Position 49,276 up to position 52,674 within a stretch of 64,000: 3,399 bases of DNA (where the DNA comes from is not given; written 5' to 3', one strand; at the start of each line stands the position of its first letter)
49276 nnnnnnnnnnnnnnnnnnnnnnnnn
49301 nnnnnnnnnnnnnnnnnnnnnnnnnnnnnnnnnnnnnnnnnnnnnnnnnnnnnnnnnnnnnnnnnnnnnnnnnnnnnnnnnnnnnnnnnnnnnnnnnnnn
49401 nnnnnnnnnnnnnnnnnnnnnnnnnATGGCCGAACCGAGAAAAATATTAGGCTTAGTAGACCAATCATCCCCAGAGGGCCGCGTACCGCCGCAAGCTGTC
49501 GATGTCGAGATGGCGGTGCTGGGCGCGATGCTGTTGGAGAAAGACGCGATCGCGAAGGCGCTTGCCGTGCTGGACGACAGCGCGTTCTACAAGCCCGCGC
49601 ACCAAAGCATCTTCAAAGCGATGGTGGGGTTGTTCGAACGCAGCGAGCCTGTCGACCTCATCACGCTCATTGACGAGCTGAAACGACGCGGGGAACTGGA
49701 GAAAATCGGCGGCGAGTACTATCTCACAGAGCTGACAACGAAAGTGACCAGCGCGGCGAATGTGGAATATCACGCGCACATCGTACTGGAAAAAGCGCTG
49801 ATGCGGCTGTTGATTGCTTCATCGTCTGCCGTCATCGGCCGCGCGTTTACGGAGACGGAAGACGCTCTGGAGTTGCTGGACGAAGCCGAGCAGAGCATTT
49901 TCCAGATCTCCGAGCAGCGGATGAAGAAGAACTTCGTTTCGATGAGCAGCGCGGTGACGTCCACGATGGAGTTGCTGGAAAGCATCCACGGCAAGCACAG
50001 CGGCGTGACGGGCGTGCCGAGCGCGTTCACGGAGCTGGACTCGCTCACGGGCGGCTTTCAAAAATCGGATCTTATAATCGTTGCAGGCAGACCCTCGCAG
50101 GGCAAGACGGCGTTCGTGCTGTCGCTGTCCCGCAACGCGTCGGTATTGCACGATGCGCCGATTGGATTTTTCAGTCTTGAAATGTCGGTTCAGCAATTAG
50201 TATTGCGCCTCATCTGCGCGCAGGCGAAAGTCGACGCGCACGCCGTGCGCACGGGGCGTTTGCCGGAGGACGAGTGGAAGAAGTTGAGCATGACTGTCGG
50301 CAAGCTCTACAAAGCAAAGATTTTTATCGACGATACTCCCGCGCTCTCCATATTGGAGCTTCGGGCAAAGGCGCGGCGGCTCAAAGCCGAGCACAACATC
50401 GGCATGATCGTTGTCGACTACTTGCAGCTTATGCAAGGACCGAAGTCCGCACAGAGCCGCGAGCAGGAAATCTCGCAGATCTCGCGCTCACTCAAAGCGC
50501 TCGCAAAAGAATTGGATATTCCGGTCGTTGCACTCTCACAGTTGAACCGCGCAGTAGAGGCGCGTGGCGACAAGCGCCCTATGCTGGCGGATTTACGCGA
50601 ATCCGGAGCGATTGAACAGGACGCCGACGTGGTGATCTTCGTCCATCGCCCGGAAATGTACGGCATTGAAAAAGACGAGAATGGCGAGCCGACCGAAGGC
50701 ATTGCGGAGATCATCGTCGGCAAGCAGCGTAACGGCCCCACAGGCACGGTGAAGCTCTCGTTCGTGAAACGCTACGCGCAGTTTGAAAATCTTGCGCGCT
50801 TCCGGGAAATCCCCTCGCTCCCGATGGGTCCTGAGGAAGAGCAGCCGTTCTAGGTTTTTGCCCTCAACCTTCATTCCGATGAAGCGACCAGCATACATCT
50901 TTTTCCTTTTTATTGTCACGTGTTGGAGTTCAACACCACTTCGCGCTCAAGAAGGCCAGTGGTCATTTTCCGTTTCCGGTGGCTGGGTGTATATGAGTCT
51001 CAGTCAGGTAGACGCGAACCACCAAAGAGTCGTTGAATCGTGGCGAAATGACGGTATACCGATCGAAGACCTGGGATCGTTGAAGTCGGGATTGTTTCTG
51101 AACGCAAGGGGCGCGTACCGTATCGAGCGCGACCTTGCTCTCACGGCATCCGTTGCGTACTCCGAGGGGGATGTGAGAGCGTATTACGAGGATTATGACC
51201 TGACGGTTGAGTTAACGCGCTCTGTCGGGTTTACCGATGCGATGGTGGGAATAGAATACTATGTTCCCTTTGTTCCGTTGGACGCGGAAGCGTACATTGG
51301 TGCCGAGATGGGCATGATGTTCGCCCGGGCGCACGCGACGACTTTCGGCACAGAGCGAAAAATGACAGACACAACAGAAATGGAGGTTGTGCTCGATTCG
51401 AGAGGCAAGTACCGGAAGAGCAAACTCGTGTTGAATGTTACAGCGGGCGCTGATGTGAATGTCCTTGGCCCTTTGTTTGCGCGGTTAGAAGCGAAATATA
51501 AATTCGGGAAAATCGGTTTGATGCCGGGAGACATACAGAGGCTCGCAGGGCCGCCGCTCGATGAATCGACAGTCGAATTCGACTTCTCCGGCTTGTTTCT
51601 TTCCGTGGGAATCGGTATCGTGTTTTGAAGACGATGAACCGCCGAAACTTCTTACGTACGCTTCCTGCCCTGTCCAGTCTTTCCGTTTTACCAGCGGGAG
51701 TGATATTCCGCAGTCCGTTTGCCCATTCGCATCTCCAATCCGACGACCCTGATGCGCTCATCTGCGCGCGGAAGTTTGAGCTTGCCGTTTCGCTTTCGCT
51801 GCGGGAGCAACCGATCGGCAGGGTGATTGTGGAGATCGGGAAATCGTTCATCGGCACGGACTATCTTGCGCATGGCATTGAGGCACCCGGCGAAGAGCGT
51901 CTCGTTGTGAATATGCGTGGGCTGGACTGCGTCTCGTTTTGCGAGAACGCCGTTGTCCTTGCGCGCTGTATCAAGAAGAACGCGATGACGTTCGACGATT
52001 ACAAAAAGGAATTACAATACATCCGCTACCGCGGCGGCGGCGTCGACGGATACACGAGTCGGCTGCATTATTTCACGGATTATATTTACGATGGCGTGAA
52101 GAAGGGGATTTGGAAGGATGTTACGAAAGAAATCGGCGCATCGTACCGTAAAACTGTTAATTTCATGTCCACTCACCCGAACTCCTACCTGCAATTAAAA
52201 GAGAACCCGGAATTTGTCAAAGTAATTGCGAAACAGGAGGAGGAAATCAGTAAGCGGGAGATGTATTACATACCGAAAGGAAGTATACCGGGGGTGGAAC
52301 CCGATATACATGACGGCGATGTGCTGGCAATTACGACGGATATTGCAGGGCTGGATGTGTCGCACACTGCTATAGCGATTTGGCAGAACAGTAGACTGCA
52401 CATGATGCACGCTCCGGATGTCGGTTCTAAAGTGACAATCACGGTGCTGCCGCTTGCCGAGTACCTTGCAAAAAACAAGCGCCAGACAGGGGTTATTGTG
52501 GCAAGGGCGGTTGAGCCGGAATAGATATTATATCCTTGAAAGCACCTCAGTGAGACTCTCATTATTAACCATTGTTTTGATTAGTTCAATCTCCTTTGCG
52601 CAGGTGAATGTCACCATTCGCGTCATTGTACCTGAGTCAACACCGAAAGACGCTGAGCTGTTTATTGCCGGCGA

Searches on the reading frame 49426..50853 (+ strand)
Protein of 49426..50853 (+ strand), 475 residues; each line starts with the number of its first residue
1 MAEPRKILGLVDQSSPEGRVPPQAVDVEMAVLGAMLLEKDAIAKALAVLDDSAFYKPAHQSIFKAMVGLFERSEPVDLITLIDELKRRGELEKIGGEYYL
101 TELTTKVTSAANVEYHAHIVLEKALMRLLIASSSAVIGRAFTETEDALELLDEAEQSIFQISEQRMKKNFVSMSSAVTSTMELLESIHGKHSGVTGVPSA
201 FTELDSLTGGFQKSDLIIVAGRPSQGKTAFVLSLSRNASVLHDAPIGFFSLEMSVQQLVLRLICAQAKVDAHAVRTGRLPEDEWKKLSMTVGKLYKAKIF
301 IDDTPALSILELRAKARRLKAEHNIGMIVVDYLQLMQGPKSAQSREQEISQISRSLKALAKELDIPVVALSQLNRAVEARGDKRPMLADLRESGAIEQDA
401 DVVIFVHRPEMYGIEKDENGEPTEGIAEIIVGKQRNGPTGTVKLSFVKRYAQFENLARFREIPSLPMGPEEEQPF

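Call 10: find_encoding_contigs(protein=window:49426-50853:+, flank=10000, max_places=6)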
Protein window:49426-50853:+ (475 aa): 2 contigs read that carry it; 2 places shown.
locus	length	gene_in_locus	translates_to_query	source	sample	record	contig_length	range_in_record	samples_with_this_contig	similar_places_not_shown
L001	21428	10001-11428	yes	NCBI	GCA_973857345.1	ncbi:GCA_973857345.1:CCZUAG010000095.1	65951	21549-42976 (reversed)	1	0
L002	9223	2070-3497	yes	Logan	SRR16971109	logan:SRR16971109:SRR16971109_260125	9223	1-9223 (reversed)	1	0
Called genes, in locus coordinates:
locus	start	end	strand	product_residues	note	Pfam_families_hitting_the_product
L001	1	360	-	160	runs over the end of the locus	-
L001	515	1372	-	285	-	-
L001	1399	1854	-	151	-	PF05154:TM2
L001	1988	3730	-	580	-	PF05833:NFACT_N, PF18297:NFACT-R_2 (faint), PF05670:NFACT-R_1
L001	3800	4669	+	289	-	PF03755:YicC-like_N, PF08340:YicC-like_C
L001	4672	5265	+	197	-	PF00625:Guanylate_kin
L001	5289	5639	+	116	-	PF01192:RNA_pol_Rpb6 (weak)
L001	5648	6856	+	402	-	PF02441:Flavoprotein, PF04127:DFP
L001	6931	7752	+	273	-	PF03167:UDG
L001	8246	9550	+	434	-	PF06123:CreD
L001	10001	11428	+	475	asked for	PF00772:DnaB, PF13481:AAA_25, PF03796:DnaB_C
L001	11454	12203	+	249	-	-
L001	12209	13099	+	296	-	PF07313:AmiA-like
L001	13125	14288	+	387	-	PF00686:CBM_20, PF00756:Esterase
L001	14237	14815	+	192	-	PF01661:Macro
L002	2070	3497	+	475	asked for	PF00772:DnaB, PF13481:AAA_25, PF03796:DnaB_C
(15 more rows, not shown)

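Call 11: search_protein_families(library=pfam, proteins=[window:49426-50853:+])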
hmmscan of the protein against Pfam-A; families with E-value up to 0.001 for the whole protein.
window:49426-50853:+ (475 aa): 3 families
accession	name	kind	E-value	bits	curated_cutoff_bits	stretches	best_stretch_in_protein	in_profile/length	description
PF03796.21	DnaB_C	-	1.5e-109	365.8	27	1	196-455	1-255/255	DnaB-like helicase C terminal domain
PF00772.26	DnaB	-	1.6e-33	115.2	23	1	21-122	2-103/103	DnaB-like helicase N terminal domain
PF13481.12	AAA_25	-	1.4e-09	38.3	27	1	198-373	16-190/195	AAA domain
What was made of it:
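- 49426..50853 (+): dnaB gene, the downstream neighbour of copy B. Its own promoter-like region (49387-49415) lies between the element and the start codon. Pfam DnaB and DnaB_C (call 11).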

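Call 18: find_homologous_proteins(query=window:49426-50853:+, max_evalue=1e-100)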
Query window:49426-50853:+ (475 aa): 7891 proteins with E <= 1e-100 among 8000 candidates; the best 120 are listed.
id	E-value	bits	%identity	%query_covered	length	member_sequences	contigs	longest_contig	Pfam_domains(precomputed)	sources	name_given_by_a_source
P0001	1.3e-283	958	94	100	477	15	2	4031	PF03796.22,PF00772.27,PF13481.13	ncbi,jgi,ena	ncbi:MAG TPA: replicative DNA helicase [Bacteroidota bacterium]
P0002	4.6e-271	917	89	100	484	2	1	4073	PF03796.22,PF00772.27,PF13481.13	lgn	-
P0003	9.8e-271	916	89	100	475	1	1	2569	PF03796.22,PF00772.27,PF13481.13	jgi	jgi:replicative DNA helicase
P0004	1.2e-270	916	89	100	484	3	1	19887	PF03796.22,PF00772.27,PF13481.13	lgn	-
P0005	1.9e-270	915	89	100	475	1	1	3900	PF03796.22,PF00772.27,PF13481.13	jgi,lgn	jgi:replicative DNA helicase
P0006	2.9e-270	914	89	100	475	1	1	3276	PF03796.22,PF00772.27,PF13481.13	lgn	-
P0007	6.1e-262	887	86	100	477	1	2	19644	PF03796.22,PF00772.27,PF13481.13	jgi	jgi:replicative DNA helicase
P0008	2.2e-254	862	81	100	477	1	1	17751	PF03796.22,PF00772.27,PF13481.13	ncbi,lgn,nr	ncbi:MAG: replicative DNA helicase [Ignavibacteriales bacterium]|nr:replicative DNA helicase [Ignavi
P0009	6.9e-254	860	82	100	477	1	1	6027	PF03796.22,PF00772.27,PF13481.13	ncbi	-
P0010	1.0e-253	860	82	100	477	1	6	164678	PF03796.22,PF00772.27,PF13481.13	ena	-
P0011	1.7e-253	859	82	100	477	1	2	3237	PF03796.22,PF00772.27,PF13481.13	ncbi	-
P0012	2.7e-253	858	82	100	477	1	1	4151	PF03796.22,PF00772.27,PF13481.13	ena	-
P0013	4.3e-253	858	82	100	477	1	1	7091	PF03796.22,PF00772.27,PF13481.13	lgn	-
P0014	4.3e-253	858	82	100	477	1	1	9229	PF03796.22,PF00772.27,PF13481.13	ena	-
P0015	5.9e-253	857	82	100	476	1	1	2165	PF03796.22,PF00772.27,PF13481.13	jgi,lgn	jgi:replicative DNA helicase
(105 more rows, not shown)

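Call 19: find_encoding_contigs(protein=P0004, flank=10000, max_places=3)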
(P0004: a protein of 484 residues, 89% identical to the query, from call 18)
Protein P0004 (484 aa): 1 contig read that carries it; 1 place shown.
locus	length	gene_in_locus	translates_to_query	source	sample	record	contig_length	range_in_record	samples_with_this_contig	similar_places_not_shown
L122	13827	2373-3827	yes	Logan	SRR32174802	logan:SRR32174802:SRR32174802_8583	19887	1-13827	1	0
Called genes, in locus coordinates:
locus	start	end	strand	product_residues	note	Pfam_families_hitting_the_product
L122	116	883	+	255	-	PF00005:ABC_tran, PF13304:AAA_21 (weak)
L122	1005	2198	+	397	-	PF12679:ABC2_membrane_2, PF12698:ABC2_membrane_3, PF01061:ABC2_membrane, PF12730:ABC2_membrane_4 (weak)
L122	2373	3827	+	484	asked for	PF00772:DnaB, PF13481:AAA_25, PF03796:DnaB_C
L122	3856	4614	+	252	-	PF13505:OMP_b-brl (faint)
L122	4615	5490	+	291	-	PF07313:AmiA-like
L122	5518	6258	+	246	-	PF01904:DUF72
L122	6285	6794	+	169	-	PF01661:Macro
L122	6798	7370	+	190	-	PF08207:EFP_N, PF01132:EFP, PF09285:Elong-fact-P_C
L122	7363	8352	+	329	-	PF11138:DUF2911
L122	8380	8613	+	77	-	PF09360:zf-CDGSH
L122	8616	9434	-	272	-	PF22435:MRM3-like_sub_bind (weak), PF08032:SpoU_sub_bind (faint), PF00588:SpoU_methylase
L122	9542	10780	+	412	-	PF07992:Pyr_redox_2, PF00070:Pyr_redox, PF22366:NDH2_C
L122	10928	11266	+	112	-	PF01740:STAS, PF13466:STAS_2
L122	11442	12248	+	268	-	-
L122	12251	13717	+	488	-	PF01841:Transglut_core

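Call 20: find_encoding_contigs(protein=P0007, flank=10000, max_places=3)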
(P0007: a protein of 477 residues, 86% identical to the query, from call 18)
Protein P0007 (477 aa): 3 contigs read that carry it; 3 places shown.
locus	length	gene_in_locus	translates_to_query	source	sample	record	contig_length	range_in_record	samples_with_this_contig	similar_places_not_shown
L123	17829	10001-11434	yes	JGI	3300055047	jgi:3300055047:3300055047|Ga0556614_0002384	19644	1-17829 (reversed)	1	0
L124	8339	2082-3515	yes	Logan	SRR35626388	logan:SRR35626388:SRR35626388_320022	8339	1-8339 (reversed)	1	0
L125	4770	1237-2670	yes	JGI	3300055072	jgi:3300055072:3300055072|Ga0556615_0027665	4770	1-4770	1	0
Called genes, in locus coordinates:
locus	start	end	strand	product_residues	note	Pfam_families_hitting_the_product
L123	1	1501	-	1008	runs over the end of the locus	PF07494:Reg_prop (faint), PF07495:Y_Y_Y, PF06580:His_kinase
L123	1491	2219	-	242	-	PF00072:Response_reg, PF04397:LytTR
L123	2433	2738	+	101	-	PF00589:Phage_integrase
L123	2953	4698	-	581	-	PF05833:NFACT_N, PF05670:NFACT-R_1, PF18297:NFACT-R_2 (weak)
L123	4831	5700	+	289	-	PF03755:YicC-like_N, PF08340:YicC-like_C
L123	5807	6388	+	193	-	PF00625:Guanylate_kin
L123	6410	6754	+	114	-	PF01192:RNA_pol_Rpb6 (weak)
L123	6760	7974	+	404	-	PF02441:Flavoprotein, PF04127:DFP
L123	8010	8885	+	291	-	PF03167:UDG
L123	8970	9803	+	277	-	PF02633:Creatininase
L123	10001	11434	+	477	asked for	PF00772:DnaB, PF13481:AAA_25, PF03796:DnaB_C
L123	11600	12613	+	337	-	PF00580:UvrD-helicase, PF13604:AAA_30 (faint), PF13245:AAA_19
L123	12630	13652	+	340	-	PF13361:UvrD_C, PF13538:UvrD_C_2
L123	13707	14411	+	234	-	PF13641:Glyco_tranf_2_3, PF00535:Glycos_transf_2, PF10111:Glyco_tranf_2_2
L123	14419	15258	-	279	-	PF00072:Response_reg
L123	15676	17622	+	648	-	PF00005:ABC_tran, PF13555:AAA_29 (faint), PF00350:Dynamin_N (weak), PF02463:SMC_N (faint), PF13238:AAA_18 (faint), PF12848:ABC_tran_Xtn, PF00005:ABC_tran, PF16326:ABC_tran_CTD, +1 more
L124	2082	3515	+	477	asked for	PF00772:DnaB, PF13481:AAA_25, PF03796:DnaB_C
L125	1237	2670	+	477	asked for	PF00772:DnaB, PF13481:AAA_25, PF03796:DnaB_C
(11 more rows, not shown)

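Call 21: find_encoding_contigs(protein=P0010, flank=10000, max_places=3)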
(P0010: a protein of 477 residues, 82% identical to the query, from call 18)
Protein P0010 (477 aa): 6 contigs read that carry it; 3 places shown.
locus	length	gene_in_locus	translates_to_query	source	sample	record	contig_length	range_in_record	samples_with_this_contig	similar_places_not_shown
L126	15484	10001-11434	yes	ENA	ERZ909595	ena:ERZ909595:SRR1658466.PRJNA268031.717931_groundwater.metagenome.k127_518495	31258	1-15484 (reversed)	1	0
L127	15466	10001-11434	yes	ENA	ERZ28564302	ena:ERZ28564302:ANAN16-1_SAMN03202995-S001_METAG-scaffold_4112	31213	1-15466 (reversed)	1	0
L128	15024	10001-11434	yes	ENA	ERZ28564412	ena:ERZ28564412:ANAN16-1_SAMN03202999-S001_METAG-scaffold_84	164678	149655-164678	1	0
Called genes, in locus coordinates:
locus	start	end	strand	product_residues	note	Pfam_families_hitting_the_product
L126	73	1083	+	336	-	PF13483:Lactamase_B_3, PF12706:Lactamase_B_2, PF18962:Por_Secre_tail (weak)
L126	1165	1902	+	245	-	PF13483:Lactamase_B_3, PF12706:Lactamase_B_2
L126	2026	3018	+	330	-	PF00248:Aldo_ket_red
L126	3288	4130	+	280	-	PF03935:SKN1_KRE6_Sbg1 (weak), PF00722:Glyco_hydro_16, PF26113:GH16_XgeA (weak)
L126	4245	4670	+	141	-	PF18899:DUF5655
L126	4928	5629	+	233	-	PF00196:GerE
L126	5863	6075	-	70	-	-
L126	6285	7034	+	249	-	-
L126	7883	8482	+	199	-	-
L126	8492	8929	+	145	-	PF08327:AHSA1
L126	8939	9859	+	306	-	PF07920:DUF1684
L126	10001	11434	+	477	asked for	PF00772:DnaB, PF13481:AAA_25, PF03796:DnaB_C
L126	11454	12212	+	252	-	-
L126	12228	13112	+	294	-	PF07313:AmiA-like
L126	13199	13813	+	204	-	PF11138:DUF2911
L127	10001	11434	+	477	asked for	PF00772:DnaB, PF13481:AAA_25, PF03796:DnaB_C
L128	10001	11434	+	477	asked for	PF00772:DnaB, PF13481:AAA_25, PF03796:DnaB_C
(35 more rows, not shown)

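Call 25: find_encoding_contigs(protein=P0001, flank=10000, max_places=6)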
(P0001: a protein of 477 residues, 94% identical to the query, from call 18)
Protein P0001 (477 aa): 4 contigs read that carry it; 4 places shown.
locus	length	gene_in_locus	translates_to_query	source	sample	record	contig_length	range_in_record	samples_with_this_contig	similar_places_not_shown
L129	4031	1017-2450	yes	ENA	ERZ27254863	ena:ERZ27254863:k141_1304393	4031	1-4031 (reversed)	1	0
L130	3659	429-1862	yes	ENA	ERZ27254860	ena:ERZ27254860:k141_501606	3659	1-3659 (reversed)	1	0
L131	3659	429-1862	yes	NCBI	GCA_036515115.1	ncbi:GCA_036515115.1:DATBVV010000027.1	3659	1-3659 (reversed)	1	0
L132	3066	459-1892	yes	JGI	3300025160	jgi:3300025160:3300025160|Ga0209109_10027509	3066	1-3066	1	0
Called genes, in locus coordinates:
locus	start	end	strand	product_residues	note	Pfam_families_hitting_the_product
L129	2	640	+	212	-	?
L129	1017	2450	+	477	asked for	PF00772:DnaB, PF13481:AAA_25, PF03796:DnaB_C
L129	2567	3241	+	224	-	-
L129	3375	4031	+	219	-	?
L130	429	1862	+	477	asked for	PF00772:DnaB, PF13481:AAA_25, PF03796:DnaB_C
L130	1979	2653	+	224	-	-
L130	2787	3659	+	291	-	?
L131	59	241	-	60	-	-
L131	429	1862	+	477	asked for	PF00772:DnaB, PF13481:AAA_25, PF03796:DnaB_C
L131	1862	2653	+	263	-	-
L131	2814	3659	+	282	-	PF07313:AmiA-like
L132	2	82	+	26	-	?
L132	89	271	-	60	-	-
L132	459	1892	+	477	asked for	PF00772:DnaB, PF13481:AAA_25, PF03796:DnaB_C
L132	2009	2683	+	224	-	-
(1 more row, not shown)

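Call 37: find_encoding_contigs(protein=P0005, flank=10000, max_places=4)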
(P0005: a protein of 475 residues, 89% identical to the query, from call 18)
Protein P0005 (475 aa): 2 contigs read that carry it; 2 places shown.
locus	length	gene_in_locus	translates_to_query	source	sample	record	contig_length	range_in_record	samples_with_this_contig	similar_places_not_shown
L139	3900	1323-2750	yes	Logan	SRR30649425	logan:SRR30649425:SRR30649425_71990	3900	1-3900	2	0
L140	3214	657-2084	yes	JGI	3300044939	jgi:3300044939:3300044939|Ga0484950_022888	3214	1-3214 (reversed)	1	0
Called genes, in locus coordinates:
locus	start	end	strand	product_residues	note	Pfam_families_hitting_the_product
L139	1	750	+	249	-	?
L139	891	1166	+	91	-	PF00005:ABC_tran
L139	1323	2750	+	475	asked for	PF00772:DnaB, PF13481:AAA_25, PF03796:DnaB_C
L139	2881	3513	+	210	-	-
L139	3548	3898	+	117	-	?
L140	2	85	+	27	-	?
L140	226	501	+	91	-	PF00005:ABC_tran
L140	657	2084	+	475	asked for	PF00772:DnaB, PF13481:AAA_25, PF03796:DnaB_C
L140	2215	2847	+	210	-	-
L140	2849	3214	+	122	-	?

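Call 38: find_encoding_contigs(protein=P0002, flank=10000, max_places=4)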
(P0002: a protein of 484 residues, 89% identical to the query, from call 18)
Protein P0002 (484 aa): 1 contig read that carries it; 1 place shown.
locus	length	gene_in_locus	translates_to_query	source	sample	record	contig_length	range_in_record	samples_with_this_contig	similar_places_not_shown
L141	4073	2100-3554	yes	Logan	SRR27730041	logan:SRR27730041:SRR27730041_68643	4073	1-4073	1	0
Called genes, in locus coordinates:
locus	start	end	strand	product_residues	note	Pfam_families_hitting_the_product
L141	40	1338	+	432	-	PF01555:N6_N4_Mtase, PF00565:SNase (weak)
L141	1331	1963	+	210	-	PF09568:RE_MjaI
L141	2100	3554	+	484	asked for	PF00772:DnaB, PF13481:AAA_25, PF03796:DnaB_C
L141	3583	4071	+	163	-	?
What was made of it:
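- The gene upstream of dnaB differs in every relative examined (calls 19-21, 25, 37, 38).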

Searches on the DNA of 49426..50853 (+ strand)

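Call 91: search_rna_families(sources=[L142, L144, L129], threshold=evalue, max_evalue=1)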
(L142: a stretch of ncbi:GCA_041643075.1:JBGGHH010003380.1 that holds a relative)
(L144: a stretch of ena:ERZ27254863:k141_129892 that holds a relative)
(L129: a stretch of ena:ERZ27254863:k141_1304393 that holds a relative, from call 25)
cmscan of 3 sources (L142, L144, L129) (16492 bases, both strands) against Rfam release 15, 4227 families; matches with E-value up to 1: 1.
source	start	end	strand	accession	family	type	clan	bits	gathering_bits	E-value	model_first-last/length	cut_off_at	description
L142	2955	3029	-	RF04249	mir-310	Gene; miRNA;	CL00137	24.2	48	0.18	13-62/74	no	mir-310 microRNA precursor family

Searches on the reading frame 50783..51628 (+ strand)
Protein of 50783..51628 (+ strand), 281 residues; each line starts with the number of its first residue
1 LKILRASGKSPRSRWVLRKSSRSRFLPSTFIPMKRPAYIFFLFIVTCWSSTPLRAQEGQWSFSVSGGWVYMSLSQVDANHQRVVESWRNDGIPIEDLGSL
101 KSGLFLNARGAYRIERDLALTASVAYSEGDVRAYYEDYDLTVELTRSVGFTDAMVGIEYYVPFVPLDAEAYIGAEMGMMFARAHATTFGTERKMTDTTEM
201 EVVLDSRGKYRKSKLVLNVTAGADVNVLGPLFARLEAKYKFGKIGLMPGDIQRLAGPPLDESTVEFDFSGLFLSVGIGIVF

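Call 11: search_protein_families(library=pfam, proteins=[window:50783-51628:+])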
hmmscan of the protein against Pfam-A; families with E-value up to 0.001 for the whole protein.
window:50783-51628:+ (281 aa): 1 family
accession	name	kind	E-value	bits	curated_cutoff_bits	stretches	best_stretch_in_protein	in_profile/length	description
PF13505.12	OMP_b-brl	-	0.00027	21.6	28.7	1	65-239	20-152/175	Outer membrane protein beta-barrel domain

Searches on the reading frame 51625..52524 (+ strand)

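Call 11: search_protein_families(library=pfam, proteins=[window:51625-52524:+])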
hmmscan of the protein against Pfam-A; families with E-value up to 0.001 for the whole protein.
window:51625-52524:+ (299 aa): 1 family
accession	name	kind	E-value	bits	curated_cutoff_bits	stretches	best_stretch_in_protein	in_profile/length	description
PF07313.18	AmiA-like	-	6.6e-46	156.8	27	1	71-285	2-200/202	N-acetylmuramoyl-L-alanine amidase-like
